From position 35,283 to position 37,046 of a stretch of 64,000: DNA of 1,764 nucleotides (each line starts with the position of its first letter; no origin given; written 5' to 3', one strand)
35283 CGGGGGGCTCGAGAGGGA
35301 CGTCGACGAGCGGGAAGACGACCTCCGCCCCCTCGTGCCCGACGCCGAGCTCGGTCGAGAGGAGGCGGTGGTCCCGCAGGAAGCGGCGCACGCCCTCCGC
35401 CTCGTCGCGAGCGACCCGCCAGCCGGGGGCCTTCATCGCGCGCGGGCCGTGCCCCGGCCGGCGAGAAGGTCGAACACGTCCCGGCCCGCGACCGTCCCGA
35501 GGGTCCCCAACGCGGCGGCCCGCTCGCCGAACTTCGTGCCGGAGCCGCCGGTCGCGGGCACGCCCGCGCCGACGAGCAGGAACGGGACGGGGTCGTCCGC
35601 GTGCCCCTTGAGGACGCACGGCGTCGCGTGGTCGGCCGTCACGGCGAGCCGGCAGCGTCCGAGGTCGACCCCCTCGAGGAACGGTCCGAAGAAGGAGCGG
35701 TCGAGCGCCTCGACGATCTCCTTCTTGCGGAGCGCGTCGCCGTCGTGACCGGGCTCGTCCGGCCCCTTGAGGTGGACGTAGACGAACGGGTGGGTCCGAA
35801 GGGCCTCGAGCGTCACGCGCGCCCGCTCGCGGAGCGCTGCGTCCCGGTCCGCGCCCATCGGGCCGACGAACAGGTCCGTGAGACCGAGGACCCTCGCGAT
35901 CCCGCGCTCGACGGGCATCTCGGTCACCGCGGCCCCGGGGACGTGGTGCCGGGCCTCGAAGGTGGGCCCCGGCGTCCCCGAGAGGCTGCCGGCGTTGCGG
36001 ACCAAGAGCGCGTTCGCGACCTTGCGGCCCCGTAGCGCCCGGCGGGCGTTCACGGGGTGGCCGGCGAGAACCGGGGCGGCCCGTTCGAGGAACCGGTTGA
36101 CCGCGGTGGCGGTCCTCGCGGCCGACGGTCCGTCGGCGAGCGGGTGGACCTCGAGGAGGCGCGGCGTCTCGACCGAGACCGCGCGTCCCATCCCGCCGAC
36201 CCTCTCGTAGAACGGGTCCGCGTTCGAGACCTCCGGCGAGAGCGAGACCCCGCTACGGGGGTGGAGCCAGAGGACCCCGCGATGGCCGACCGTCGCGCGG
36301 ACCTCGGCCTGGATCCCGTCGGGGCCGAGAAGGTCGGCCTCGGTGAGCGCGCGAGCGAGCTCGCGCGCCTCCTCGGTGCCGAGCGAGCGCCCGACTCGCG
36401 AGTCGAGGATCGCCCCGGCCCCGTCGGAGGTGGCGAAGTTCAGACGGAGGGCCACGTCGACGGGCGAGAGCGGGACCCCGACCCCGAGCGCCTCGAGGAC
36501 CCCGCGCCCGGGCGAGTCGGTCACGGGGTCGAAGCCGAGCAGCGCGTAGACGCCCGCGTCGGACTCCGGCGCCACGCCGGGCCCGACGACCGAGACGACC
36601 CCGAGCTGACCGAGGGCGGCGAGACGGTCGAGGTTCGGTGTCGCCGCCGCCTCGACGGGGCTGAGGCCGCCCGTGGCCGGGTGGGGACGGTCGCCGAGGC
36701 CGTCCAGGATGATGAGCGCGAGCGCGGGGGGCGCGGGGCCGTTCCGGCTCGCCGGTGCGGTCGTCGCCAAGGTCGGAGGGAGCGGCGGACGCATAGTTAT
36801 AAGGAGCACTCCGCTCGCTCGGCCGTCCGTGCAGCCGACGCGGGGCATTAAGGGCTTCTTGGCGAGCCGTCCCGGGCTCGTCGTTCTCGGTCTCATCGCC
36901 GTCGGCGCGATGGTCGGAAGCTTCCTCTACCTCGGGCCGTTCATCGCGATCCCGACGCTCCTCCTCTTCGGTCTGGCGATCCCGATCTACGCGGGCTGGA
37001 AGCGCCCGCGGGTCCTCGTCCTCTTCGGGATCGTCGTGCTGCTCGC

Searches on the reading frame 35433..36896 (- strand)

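Call 50: search_protein_families(library=pfam, proteins=[window:35433-36896:-], max_evalue=0.001)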
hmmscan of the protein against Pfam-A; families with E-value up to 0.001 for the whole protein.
window:35433-36896:- (487 aa): 2 families
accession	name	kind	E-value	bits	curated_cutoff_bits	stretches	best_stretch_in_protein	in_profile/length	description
PF10143.14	PhosphMutase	-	2.3e-38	132.2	21.5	1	93-283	1-170/170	2,3-bisphosphoglycerate-independent phosphoglycerate mutase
PF01676.23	Metalloenzyme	-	2.4e-30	106.3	24.3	1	60-474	4-245/252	Metalloenzyme superfamily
